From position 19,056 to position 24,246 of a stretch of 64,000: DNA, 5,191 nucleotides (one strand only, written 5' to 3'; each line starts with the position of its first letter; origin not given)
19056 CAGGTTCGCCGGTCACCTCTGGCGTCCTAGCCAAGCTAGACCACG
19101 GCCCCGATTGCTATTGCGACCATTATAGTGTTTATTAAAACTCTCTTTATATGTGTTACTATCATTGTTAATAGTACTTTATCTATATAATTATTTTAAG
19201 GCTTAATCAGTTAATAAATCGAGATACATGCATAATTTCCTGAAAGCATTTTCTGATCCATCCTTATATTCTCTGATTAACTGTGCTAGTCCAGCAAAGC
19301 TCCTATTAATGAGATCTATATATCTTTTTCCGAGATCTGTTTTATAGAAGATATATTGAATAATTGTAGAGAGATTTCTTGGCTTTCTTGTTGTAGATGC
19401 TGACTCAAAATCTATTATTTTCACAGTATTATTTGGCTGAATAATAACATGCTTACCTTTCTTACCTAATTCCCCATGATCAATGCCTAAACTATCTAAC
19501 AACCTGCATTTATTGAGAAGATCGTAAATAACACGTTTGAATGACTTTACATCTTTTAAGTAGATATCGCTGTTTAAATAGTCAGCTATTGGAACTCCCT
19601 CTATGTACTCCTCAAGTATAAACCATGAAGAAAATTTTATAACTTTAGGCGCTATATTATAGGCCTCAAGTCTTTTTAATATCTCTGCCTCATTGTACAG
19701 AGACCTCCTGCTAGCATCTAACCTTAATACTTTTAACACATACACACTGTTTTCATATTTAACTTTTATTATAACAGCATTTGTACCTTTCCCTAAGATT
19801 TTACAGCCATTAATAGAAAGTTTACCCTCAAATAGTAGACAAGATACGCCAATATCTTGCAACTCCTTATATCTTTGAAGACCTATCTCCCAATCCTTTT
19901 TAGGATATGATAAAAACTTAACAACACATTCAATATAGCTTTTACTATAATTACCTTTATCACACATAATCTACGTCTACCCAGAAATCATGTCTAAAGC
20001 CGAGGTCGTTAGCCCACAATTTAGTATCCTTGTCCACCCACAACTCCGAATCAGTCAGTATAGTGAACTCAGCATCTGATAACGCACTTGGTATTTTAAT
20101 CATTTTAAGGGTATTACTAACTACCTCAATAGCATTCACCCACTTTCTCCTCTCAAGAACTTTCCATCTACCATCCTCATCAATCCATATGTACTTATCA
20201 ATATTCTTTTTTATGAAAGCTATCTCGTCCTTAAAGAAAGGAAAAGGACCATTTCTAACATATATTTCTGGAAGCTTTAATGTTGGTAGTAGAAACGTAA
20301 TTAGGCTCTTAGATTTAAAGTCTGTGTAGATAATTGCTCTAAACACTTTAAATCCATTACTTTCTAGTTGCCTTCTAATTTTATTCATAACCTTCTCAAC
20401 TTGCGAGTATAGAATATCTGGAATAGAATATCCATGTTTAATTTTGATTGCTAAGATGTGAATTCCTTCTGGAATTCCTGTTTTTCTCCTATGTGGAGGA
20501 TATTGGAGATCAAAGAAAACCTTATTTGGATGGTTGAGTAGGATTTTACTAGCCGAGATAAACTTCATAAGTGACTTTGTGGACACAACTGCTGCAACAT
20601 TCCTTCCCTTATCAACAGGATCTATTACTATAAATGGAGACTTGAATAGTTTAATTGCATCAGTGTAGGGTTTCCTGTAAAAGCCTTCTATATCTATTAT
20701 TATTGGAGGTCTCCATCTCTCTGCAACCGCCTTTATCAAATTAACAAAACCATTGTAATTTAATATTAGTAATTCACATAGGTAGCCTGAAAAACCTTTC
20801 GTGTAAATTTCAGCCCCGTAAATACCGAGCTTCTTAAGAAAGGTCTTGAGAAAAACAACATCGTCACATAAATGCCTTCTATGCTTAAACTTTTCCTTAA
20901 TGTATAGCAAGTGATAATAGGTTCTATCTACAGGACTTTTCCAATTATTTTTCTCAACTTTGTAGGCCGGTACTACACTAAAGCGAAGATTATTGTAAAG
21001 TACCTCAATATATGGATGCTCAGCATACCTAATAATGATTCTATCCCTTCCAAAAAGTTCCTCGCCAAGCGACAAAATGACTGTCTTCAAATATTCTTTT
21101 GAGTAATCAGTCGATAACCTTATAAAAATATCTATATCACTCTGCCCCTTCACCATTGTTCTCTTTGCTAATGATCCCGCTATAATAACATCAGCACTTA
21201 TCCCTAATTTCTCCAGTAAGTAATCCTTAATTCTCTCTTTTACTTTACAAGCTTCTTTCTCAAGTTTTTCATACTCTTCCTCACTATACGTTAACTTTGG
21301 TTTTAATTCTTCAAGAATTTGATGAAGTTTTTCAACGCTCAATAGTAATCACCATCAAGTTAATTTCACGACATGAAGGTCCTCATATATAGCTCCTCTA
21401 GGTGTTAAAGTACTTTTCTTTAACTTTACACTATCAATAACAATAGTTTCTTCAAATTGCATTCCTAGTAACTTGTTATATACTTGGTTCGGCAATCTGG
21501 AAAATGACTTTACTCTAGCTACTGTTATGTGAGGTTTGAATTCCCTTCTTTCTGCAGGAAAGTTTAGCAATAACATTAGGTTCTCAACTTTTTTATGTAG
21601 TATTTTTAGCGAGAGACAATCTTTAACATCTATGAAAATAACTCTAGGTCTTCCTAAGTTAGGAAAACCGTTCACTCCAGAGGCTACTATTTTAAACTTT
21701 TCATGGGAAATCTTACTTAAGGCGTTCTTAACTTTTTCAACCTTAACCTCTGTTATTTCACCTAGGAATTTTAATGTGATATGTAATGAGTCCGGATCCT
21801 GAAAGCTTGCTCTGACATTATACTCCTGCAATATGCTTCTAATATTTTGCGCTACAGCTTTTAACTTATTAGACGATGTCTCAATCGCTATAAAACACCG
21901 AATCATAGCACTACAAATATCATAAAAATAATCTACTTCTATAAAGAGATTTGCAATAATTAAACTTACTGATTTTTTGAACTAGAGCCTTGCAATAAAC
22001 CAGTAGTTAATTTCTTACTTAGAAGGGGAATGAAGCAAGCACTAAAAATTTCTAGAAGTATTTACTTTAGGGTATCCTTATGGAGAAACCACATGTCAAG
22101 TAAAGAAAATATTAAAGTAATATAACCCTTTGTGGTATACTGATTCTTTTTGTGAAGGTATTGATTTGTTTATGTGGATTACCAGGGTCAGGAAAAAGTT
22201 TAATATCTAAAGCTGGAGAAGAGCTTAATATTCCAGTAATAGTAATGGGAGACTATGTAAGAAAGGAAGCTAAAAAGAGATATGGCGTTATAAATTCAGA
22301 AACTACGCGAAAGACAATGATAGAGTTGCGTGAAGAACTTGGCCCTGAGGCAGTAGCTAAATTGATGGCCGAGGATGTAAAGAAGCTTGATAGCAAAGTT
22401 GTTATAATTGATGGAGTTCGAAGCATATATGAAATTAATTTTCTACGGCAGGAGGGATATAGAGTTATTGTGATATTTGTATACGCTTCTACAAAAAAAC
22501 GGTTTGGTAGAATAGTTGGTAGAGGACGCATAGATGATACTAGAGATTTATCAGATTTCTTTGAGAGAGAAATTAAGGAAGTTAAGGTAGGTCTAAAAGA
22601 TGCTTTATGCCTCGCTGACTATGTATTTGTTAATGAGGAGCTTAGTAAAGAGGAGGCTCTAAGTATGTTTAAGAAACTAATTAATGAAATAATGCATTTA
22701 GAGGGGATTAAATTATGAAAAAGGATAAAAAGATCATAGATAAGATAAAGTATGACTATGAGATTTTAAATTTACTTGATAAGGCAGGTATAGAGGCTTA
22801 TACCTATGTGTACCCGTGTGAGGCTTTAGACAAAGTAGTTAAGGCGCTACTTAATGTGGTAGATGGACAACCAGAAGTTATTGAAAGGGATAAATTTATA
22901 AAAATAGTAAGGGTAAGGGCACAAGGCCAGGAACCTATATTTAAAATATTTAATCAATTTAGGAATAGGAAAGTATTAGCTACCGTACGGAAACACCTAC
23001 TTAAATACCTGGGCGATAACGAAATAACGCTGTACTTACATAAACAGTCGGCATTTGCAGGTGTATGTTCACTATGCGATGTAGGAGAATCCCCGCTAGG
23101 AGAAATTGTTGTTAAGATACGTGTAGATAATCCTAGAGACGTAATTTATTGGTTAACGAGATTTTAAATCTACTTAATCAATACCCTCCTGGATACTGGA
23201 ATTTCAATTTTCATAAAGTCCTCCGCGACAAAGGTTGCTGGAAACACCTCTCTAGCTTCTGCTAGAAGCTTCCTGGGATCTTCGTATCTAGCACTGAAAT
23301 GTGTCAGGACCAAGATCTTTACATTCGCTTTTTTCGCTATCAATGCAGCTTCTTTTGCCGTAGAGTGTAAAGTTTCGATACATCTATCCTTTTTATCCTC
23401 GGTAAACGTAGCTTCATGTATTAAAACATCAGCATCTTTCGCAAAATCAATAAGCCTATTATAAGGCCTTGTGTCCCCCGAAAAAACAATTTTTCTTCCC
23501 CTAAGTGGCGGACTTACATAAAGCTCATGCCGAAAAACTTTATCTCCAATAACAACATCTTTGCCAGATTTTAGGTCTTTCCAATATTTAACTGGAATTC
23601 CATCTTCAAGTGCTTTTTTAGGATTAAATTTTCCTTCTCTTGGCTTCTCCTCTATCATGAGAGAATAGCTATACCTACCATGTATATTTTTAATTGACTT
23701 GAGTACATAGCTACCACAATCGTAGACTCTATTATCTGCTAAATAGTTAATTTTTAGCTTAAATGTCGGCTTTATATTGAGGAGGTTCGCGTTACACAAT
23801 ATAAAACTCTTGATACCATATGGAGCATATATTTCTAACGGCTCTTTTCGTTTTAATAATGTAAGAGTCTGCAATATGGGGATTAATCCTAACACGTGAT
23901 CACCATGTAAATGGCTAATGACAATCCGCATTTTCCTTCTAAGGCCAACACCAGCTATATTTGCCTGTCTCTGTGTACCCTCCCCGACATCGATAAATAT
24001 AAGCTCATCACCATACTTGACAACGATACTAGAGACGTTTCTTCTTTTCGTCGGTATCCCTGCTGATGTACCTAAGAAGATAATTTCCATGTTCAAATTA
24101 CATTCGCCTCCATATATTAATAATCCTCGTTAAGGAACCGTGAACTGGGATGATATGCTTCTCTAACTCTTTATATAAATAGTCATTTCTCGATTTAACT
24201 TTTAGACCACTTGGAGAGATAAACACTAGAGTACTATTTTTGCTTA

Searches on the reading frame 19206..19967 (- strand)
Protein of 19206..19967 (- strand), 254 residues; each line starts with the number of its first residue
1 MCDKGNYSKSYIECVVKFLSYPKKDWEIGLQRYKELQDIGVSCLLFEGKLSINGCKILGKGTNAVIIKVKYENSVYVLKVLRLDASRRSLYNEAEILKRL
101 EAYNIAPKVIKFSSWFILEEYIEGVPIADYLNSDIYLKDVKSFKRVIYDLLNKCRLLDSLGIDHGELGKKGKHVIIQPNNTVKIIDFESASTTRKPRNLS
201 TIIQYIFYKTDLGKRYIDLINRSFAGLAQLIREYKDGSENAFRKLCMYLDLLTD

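Call 58: search_protein_families(library=pfam, proteins=[window:19206-19967:-], max_evalue=0.0001)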
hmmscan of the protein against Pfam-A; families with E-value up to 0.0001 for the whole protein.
window:19206-19967:- (254 aa): 2 families
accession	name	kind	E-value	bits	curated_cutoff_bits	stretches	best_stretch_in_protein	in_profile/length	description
PF00069.31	Pkinase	-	1.7e-08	34.6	31.7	1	56-203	5-158/263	Protein kinase domain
PF07714.23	PK_Tyr_Ser-Thr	-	4.5e-05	23.3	23.1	1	56-192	5-151/258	Protein tyrosine and serine/threonine kinase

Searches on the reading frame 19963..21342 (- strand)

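Call 20: search_protein_families(library=ncbifam, proteins=[window:19963-21342:-], max_evalue=0.00001)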
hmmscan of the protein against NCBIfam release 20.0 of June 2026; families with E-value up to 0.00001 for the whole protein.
window:19963-21342:- (460 aa): 3 families
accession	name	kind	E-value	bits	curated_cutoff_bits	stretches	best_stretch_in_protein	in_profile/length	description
TIGR03671.1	cca_archaeal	equivalog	7.4e-107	357.7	281.3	1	8-415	4-403/410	CCA tRNA nucleotidyltransferase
NF041117.1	CBASS_cyclase_b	equivalog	1.1e-09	38.3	200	1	28-130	15-120/275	CBASS oligonucleotide cyclase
NF041116.1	CBASS_cyclase_a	equivalog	1.5e-07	30.8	200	0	15-100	10-104/317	CBASS oligonucleotide cyclase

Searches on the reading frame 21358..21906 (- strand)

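Call 58: search_protein_families(library=pfam, proteins=[window:21358-21906:-], max_evalue=0.0001)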
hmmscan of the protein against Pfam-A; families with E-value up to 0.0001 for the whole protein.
window:21358-21906:- (183 aa): 3 families
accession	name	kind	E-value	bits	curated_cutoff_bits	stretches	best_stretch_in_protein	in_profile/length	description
PF02834.22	LigT_PEase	-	2e-25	89.2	23.3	2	12-91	8-87/87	LigT like Phosphoesterase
PF13563.12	2_5_RNA_ligase2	-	2.7e-11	44.2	27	1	40-133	25-117/152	2'-5' RNA ligase superfamily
PF10469.15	AKAP7_NLS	-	8.7e-07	29.5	24.4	1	5-137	4-154/208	AKAP7 2'5' RNA ligase-like domain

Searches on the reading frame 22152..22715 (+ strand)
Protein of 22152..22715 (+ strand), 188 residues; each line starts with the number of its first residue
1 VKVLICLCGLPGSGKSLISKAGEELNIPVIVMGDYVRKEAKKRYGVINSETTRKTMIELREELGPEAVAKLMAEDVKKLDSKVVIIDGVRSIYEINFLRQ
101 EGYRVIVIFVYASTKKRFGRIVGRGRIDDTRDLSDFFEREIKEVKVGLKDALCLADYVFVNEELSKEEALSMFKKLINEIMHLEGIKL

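Call 58: search_protein_families(library=pfam, proteins=[window:22152-22715:+], max_evalue=0.0001)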
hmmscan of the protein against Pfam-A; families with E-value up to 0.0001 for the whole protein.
window:22152-22715:+ (188 aa): 3 families
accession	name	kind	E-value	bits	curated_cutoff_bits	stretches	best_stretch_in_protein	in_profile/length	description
PF13207.12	AAA_17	-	1.2e-14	55.2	27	1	9-130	2-131/136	AAA domain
PF13238.12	AAA_18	-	2.3e-10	41.4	29.4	1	5-135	1-120/128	AAA domain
PF13671.12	AAA_33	-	3.1e-05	24.8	27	0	4-128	1-122/143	AAA domain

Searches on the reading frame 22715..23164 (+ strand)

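Call 58: search_protein_families(library=pfam, proteins=[window:22715-23164:+], max_evalue=0.0001)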
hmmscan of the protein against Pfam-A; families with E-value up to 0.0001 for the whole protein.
window:22715-23164:+ (150 aa): 1 family
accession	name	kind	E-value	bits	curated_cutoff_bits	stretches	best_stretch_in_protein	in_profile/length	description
PF01877.22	RNA_binding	-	1.2e-10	42.2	26.9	1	26-136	2-119/120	RNA binding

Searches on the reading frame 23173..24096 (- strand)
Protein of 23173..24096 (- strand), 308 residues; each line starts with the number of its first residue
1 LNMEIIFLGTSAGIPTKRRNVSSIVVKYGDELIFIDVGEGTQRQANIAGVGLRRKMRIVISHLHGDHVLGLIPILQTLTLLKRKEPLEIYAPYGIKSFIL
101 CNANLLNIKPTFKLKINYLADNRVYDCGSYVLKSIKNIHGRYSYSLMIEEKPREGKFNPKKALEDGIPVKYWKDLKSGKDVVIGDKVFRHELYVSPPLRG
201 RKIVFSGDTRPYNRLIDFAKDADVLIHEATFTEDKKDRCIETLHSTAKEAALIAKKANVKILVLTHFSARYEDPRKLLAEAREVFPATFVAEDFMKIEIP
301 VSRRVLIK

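Call 59: search_protein_families(library=pfam, proteins=[window:23173-24096:-], max_evalue=0.0001)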
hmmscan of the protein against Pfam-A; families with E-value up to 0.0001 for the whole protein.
window:23173-24096:- (308 aa): 2 families
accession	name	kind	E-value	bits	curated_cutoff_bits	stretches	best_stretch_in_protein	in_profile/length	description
PF12706.13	Lactamase_B_2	-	1.1e-13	51.7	27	1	199-267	133-200/200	Beta-lactamase superfamily domain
PF00753.33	Lactamase_B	-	4.2e-11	43.6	22.7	1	18-90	3-79/196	Metallo-beta-lactamase superfamily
